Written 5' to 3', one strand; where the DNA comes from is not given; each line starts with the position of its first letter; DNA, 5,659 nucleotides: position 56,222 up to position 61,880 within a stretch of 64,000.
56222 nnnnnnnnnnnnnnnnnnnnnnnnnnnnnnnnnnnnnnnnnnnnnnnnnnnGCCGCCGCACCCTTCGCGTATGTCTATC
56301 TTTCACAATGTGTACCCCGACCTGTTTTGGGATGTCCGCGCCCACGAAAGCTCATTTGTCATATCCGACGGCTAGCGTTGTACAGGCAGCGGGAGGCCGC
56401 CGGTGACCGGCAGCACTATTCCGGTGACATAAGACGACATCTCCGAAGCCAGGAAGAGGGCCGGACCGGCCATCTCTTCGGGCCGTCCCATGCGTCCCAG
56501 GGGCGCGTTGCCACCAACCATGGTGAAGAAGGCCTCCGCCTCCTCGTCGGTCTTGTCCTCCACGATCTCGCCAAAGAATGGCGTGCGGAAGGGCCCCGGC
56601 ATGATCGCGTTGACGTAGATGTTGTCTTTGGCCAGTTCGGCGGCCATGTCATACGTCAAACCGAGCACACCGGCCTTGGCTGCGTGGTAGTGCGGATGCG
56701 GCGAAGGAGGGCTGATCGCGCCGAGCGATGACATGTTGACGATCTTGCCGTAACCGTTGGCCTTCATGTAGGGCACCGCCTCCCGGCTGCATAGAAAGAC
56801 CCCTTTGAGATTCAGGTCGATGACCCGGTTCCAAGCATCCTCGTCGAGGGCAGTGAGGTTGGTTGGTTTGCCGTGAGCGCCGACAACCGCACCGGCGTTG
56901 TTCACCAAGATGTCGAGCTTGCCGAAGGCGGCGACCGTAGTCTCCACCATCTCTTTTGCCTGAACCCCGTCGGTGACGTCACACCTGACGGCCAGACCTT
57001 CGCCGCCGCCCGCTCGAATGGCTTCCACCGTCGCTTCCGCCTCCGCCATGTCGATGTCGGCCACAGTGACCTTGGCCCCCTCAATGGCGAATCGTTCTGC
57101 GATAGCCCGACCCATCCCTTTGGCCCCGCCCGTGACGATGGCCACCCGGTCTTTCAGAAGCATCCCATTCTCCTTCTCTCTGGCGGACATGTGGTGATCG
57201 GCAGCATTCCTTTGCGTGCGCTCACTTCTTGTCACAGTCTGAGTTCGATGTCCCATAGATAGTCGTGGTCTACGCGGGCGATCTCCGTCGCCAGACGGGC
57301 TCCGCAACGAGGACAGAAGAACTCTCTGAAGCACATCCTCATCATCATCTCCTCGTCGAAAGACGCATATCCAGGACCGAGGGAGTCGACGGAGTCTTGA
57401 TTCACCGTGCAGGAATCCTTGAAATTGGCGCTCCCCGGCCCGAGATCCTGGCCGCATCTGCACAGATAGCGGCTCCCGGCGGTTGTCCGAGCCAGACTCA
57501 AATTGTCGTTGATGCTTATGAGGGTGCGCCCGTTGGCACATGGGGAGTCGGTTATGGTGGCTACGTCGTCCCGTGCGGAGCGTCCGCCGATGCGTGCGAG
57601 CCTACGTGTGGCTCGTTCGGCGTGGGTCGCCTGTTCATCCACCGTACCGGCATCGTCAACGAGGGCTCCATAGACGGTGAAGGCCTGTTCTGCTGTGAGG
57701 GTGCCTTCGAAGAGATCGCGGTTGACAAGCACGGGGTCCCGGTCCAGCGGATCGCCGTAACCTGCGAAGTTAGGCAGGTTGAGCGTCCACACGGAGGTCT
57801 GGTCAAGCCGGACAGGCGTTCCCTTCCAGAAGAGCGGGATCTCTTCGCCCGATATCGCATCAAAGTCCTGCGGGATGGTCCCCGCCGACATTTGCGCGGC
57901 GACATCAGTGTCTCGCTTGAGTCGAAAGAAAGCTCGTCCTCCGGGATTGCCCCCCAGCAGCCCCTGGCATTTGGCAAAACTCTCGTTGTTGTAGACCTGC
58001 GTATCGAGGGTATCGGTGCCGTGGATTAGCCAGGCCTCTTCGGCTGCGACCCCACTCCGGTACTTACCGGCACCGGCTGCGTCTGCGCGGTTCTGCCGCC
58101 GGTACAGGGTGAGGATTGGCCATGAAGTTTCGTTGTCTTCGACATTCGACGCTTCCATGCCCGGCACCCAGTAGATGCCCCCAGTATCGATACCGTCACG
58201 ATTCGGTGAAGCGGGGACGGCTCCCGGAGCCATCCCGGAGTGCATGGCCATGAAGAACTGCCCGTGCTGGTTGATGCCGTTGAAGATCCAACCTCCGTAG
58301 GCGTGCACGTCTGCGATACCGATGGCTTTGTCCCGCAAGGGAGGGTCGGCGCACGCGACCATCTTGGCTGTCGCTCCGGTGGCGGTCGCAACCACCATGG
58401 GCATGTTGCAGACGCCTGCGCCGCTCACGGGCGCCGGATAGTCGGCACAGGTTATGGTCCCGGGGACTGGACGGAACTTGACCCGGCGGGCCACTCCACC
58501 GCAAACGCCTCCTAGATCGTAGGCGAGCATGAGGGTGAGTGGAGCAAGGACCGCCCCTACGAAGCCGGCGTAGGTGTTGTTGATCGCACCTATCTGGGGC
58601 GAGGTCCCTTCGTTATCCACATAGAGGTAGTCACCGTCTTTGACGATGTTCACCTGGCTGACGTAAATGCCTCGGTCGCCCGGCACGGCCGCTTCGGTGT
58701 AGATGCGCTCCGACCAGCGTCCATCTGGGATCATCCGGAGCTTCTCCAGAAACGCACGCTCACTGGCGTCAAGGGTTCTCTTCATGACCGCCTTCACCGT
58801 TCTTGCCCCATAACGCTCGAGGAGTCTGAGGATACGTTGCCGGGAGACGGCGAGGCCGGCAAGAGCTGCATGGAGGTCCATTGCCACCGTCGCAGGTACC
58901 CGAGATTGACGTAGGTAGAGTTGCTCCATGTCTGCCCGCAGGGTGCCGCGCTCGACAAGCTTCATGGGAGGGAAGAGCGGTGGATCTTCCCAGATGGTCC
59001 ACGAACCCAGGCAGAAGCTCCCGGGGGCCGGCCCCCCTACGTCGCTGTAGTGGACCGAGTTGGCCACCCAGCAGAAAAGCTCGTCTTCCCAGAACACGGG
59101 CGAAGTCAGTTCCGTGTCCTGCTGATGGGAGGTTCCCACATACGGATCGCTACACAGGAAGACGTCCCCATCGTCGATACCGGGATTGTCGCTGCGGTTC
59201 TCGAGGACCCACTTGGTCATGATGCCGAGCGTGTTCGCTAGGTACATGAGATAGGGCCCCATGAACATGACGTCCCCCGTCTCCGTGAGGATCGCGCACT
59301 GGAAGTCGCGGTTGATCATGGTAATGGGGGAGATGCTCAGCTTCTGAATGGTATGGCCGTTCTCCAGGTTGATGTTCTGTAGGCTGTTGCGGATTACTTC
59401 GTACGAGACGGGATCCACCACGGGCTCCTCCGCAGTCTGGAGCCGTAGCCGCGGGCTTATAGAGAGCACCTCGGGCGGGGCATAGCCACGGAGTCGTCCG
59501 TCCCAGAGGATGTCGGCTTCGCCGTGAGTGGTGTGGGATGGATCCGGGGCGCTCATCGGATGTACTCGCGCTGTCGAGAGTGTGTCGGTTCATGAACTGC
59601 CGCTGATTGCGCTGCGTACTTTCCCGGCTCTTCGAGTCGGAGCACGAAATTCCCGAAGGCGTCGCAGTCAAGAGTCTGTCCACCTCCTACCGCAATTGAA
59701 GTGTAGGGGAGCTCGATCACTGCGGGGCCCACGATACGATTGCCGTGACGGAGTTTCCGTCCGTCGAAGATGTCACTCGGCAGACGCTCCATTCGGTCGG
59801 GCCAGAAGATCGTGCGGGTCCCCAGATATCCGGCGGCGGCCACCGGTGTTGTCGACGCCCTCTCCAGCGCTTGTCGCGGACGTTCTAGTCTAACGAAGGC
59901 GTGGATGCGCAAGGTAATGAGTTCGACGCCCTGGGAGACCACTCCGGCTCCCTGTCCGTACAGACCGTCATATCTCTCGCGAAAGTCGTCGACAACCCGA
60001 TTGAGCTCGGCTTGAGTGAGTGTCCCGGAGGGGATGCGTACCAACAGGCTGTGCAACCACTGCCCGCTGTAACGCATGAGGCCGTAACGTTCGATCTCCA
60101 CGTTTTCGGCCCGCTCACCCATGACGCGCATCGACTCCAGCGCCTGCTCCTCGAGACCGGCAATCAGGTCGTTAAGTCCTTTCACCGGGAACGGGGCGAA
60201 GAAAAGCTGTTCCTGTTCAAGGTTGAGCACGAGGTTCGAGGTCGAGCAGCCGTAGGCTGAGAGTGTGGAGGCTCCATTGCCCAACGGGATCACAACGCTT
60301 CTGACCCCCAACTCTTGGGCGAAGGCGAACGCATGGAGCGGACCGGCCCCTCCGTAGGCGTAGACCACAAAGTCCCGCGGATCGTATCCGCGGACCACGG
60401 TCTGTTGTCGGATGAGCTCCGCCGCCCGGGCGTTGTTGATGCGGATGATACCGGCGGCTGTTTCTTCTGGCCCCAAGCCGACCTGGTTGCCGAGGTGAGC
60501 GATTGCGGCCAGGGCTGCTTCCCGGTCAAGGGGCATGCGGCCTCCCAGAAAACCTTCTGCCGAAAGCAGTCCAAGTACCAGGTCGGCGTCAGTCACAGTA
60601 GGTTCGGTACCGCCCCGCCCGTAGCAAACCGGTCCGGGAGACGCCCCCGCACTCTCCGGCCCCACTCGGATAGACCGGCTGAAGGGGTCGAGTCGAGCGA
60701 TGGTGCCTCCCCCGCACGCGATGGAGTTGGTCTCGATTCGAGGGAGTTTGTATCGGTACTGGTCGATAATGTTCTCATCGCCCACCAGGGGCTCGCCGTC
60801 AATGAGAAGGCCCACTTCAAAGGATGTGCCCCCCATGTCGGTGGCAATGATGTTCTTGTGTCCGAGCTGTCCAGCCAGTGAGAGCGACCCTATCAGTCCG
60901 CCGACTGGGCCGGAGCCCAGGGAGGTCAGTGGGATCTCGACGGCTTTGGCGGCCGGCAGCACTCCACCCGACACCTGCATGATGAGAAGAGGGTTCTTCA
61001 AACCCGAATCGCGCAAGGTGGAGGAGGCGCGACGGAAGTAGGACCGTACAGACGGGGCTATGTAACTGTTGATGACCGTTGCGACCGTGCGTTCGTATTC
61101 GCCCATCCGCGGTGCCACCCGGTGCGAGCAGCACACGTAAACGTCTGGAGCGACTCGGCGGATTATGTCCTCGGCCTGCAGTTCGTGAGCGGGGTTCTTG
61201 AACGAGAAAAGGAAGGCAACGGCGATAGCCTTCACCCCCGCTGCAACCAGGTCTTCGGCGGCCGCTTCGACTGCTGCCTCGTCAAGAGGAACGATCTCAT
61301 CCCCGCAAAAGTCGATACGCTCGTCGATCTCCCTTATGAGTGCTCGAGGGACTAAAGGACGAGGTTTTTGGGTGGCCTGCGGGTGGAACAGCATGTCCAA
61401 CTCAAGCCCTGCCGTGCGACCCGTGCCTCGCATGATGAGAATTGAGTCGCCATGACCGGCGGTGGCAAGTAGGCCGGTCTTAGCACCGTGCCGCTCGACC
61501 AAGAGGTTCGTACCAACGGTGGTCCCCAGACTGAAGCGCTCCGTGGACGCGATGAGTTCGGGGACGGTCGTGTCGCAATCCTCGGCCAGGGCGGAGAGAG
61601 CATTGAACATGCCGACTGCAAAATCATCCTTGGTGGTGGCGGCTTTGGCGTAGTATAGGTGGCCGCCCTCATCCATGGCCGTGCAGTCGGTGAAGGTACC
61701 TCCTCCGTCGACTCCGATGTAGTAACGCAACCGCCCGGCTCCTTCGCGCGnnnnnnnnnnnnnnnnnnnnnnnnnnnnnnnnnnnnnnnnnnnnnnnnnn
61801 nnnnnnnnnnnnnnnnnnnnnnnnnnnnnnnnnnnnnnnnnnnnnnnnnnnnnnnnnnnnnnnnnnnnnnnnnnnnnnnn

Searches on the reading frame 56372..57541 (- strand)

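Call 40: search_protein_families(library=pfam, proteins=[window:56372-57541:-], max_evalue=0.00001)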
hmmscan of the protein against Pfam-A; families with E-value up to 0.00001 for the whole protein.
window:56372-57541:- (389 aa): 3 families
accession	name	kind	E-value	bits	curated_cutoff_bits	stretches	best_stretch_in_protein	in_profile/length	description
PF13561.12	adh_short_C2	-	7.9e-62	209.3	27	1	140-383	3-235/236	Enoyl-(Acyl carrier protein) reductase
PF00106.31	adh_short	-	3.2e-55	187.1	26.6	1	132-329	1-193/195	short chain dehydrogenase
PF08659.16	KR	-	1.5e-06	28.7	22.6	1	135-288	4-152/180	KR domain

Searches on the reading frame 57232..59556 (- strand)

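Call 40: search_protein_families(library=pfam, proteins=[window:57232-59556:-], max_evalue=0.00001)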
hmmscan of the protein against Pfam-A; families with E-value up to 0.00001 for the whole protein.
window:57232-59556:- (774 aa): 2 families
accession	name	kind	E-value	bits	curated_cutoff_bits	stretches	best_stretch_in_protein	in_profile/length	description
PF02538.19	Hydantoinase_B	-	2.6e-90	303.8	26.8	1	48-603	1-519/519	Hydantoinase B/oxoprolinase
PF08882.16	Acetone_carb_G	-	5.6e-07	30.2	21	1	679-772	8-103/113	Acetone carboxylase gamma subunit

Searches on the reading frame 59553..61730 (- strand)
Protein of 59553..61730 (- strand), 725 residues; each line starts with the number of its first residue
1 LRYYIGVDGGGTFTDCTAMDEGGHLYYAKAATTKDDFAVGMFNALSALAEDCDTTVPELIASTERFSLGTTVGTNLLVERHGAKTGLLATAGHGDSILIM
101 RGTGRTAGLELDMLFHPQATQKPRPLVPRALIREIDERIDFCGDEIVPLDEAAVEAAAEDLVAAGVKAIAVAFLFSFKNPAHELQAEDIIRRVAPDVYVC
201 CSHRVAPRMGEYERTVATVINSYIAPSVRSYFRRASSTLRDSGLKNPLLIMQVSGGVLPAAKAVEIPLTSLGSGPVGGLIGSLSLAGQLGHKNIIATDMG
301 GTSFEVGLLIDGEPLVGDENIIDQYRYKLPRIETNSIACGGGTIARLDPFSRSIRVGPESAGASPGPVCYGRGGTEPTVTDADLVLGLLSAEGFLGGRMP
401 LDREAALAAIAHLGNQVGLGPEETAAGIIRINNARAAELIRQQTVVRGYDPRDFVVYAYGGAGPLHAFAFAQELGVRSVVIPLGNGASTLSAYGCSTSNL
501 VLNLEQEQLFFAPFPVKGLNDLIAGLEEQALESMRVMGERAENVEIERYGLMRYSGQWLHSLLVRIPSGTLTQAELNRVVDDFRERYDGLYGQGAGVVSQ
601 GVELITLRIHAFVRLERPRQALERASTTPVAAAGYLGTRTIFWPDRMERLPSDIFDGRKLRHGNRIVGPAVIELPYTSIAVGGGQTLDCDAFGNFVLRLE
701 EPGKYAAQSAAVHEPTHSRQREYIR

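Call 40: search_protein_families(library=pfam, proteins=[window:59553-61730:-], max_evalue=0.00001)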
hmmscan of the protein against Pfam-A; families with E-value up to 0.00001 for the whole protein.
window:59553-61730:- (725 aa): 3 families
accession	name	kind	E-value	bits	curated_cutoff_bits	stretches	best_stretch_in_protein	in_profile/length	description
PF01968.24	Hydantoinase_A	-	1.1e-84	284.6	22.9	1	214-500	1-287/291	Hydantoinase/oxoprolinase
PF05378.19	Hydant_A_N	-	4.5e-42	144.2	25.2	1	5-193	2-175/176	Hydantoinase/oxoprolinase N-terminal region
PF19278.4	Hydant_A_C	-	2.2e-20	73.3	21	1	519-695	14-188/193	Hydantoinase/oxoprolinase C-terminal domain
